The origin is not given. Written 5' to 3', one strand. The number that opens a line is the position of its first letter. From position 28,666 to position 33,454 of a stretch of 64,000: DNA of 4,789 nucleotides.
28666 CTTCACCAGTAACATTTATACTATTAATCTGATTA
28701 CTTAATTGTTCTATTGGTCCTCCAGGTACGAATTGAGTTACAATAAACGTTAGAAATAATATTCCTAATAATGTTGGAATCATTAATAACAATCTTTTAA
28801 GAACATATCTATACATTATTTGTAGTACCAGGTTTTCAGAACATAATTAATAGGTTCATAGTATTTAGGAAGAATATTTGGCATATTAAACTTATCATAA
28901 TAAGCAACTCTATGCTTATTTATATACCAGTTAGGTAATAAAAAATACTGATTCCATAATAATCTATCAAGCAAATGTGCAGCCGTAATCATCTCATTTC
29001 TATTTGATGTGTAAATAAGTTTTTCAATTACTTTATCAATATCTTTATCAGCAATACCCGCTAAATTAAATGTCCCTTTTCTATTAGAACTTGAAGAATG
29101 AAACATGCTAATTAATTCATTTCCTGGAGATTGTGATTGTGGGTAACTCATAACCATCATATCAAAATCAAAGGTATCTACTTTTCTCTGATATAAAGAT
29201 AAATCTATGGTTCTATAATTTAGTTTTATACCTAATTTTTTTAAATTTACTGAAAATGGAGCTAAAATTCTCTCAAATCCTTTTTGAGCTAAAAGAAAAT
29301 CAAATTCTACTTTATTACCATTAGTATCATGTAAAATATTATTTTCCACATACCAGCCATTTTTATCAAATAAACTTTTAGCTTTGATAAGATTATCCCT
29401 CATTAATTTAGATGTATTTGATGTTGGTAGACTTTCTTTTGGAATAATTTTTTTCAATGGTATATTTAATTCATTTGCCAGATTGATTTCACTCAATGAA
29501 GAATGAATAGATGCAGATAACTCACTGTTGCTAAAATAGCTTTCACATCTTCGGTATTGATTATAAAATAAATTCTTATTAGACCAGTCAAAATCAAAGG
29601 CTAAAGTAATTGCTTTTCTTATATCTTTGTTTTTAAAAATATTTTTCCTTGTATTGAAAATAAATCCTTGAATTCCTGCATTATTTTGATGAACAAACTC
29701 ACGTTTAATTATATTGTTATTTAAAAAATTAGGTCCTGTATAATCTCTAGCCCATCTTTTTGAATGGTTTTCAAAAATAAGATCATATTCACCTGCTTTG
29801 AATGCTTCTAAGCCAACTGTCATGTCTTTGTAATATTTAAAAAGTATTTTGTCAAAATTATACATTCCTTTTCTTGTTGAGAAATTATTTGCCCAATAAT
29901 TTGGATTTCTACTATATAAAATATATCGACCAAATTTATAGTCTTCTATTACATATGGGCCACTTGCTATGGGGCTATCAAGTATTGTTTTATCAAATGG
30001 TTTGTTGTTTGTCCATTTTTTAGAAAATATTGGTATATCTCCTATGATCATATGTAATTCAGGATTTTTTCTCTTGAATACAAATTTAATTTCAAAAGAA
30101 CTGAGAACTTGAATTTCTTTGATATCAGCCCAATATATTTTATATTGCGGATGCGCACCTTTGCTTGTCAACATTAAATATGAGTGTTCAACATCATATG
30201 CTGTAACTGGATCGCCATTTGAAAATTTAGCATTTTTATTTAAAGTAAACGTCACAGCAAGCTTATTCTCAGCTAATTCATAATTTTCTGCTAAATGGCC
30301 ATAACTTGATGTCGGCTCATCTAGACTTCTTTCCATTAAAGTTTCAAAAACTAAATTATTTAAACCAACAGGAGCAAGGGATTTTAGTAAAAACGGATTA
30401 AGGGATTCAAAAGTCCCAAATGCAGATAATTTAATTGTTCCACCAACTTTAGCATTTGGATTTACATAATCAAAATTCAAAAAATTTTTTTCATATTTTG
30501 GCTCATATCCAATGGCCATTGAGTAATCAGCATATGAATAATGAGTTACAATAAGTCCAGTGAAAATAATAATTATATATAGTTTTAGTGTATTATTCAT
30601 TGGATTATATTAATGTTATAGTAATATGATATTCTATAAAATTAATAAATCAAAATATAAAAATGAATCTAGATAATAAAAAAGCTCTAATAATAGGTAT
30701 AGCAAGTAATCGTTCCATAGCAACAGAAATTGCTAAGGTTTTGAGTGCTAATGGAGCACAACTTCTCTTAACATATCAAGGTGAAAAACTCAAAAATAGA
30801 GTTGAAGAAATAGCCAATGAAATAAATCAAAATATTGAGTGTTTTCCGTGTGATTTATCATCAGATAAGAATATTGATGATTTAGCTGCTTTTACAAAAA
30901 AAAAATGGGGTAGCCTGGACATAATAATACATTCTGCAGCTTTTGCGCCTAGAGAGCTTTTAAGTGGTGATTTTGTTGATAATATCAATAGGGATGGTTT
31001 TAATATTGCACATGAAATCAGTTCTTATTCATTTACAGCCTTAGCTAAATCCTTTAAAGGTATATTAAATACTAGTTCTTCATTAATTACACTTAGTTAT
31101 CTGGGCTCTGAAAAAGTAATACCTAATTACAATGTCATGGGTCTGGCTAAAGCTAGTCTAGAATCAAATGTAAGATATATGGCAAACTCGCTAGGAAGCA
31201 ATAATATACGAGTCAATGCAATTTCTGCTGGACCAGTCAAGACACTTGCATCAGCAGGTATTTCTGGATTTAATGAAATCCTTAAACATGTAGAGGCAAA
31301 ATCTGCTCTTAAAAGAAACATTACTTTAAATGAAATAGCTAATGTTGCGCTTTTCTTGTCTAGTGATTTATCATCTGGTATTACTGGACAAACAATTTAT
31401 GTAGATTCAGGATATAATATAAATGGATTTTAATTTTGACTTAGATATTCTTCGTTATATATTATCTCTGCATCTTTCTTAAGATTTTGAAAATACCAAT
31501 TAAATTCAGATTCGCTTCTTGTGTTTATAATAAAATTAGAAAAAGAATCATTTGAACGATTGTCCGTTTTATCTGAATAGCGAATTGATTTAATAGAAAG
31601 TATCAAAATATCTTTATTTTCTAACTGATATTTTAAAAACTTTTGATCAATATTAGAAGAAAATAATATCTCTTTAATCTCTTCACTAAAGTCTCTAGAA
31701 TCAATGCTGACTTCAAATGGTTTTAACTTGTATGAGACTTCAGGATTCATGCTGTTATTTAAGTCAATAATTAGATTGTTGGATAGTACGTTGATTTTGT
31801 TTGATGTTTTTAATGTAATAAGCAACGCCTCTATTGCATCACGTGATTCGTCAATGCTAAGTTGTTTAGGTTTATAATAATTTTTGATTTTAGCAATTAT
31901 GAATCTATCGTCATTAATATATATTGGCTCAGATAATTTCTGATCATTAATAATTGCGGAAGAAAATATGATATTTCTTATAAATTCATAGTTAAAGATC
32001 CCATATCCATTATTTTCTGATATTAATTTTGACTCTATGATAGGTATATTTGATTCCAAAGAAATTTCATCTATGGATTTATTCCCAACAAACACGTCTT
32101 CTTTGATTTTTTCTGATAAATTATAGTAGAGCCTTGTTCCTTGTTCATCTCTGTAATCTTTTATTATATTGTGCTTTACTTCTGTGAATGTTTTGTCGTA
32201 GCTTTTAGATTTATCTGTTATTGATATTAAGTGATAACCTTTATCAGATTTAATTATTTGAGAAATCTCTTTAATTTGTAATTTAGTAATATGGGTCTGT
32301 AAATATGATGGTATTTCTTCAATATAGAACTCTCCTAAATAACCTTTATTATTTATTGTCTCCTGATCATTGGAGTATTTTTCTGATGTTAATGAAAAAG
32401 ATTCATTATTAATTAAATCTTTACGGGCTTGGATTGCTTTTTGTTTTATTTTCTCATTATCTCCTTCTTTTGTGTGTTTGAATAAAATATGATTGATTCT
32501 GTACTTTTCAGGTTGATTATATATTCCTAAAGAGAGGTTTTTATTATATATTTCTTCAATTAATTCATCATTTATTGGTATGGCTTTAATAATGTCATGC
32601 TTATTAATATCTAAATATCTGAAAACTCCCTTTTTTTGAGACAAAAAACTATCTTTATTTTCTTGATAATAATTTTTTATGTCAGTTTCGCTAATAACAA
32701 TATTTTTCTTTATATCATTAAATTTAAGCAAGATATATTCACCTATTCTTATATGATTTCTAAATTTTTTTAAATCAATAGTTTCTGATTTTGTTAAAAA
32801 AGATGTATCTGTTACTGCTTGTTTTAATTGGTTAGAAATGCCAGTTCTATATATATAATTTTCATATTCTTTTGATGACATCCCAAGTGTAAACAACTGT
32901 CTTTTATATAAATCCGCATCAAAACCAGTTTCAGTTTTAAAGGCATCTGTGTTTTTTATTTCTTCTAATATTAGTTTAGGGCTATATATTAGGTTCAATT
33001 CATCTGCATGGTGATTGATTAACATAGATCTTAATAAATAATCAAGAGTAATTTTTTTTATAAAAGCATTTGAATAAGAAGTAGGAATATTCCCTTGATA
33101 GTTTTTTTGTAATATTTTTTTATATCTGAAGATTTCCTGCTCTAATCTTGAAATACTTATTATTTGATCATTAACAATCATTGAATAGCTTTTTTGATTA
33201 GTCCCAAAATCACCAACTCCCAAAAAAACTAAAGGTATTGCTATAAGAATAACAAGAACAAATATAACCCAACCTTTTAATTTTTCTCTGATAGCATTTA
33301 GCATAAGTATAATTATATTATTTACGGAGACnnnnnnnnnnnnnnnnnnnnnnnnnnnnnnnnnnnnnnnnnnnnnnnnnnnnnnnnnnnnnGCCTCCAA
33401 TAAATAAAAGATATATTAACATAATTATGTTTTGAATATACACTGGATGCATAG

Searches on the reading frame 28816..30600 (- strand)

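Call 38: search_protein_families(library=ncbifam, max_evalue=1e-15, proteins=[window:28816-30600:-])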
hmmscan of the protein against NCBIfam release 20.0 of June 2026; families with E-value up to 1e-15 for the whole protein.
window:28816-30600:- (594 aa): 2 families
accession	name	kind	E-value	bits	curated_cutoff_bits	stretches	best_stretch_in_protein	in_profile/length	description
TIGR02294.1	nickel_nikA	equivalog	1.4e-27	96.4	393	1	81-365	32-306/501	nickel ABC transporter substrate-binding protein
NF045468.1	Opp5A_nikA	equivalog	7.2e-21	74.2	600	0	78-343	38-276/488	nickel ABC transporter substrate-binding protein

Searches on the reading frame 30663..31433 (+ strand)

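Call 38: search_protein_families(library=ncbifam, max_evalue=1e-15, proteins=[window:30663-31433:+])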
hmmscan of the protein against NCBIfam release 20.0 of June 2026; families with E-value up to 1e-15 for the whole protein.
window:30663-31433:+ (256 aa): 71 families (the best 25 are shown)
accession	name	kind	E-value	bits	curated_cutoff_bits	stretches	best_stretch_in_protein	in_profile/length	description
NF005422.0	PRK06997.1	equivalog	2.3e-98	328.7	440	1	3-253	4-253/262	enoyl-ACP reductase FabI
NF005938.0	PRK07984.1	equivalog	1.3e-93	313.1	477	1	3-254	4-254/262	enoyl-ACP reductase FabI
NF006428.0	PRK08690.1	equivalog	4.7e-93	311.2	462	1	3-255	4-256/261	enoyl-ACP reductase FabI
NF006266.0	PRK08415.1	equivalog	2e-91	306.1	441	1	2-255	2-253/274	enoyl-ACP reductase FabI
NF005615.0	PRK07370.1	equivalog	9.2e-91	303.7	391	1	1-256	3-259/259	enoyl-ACP reductase FabI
NF006369.1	PRK08594.1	equivalog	3.6e-89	298.5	370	1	2-253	3-254/256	enoyl-ACP reductase FabI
NF006019.0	PRK08159.1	equivalog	3.1e-85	285.6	452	1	3-255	8-258/272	enoyl-ACP reductase FabI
NF004748.0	PRK06079.1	equivalog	2.3e-81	272.7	362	1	3-251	5-249/252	enoyl-ACP reductase FabI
NF005078.0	PRK06505.1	equivalog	4e-81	272.1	446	1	4-253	6-253/271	enoyl-ACP reductase FabI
NF005717.0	PRK07533.1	equivalog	1.5e-79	267.3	337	1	2-253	8-257/259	enoyl-ACP reductase FabI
NF005145.0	PRK06603.1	equivalog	4.6e-74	249.1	456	1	3-255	6-256/260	enoyl-ACP reductase FabI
NF005908.0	PRK07889.1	equivalog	7.2e-56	189.7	299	1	3-255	5-255/256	enoyl-ACP reductase FabI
NF004957.0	PRK06300.1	equivalog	6.4e-44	150.4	356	1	47-255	85-289/299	enoyl-[acyl-carrier-protein] reductase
NF040631.2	InhA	exception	3e-42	145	430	1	3-250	3-257/257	NADH-dependent enoyl-ACP reductase InhA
NF005975.0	PRK08063.1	equivalog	3.7e-38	131.2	328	1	4-252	3-247/250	enoyl-[acyl-carrier-protein] reductase FabL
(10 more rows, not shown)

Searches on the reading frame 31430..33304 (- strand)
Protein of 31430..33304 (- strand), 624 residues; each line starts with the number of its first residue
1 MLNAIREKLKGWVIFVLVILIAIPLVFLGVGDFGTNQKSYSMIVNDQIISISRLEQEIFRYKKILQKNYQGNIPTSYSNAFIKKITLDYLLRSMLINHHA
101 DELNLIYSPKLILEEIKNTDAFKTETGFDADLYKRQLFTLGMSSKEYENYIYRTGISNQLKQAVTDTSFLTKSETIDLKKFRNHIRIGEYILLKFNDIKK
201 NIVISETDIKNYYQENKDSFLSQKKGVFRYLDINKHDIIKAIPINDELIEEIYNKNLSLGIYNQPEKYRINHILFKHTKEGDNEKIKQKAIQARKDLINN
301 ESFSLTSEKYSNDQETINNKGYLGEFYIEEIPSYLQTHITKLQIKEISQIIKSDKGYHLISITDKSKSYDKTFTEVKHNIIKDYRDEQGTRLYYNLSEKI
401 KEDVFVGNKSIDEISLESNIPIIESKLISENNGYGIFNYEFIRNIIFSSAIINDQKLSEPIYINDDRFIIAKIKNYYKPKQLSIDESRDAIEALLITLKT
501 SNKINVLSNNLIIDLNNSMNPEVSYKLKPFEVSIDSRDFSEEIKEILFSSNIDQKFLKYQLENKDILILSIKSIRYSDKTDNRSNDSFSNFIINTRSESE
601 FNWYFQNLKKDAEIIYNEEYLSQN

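Call 38: search_protein_families(library=ncbifam, max_evalue=1e-15, proteins=[window:31430-33304:-])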
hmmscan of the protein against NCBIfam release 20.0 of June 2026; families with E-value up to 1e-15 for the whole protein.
window:31430-33304:- (624 aa): 2 families
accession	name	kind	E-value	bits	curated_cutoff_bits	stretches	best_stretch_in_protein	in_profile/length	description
NF008054.0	PRK10788.1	equivalog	5.4e-48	164.1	493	1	1-617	1-620/626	peptidylprolyl isomerase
NF000809.0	PRK00059.1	equivalog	4.9e-17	62.3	303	0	236-406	166-328/336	peptidylprolyl isomerase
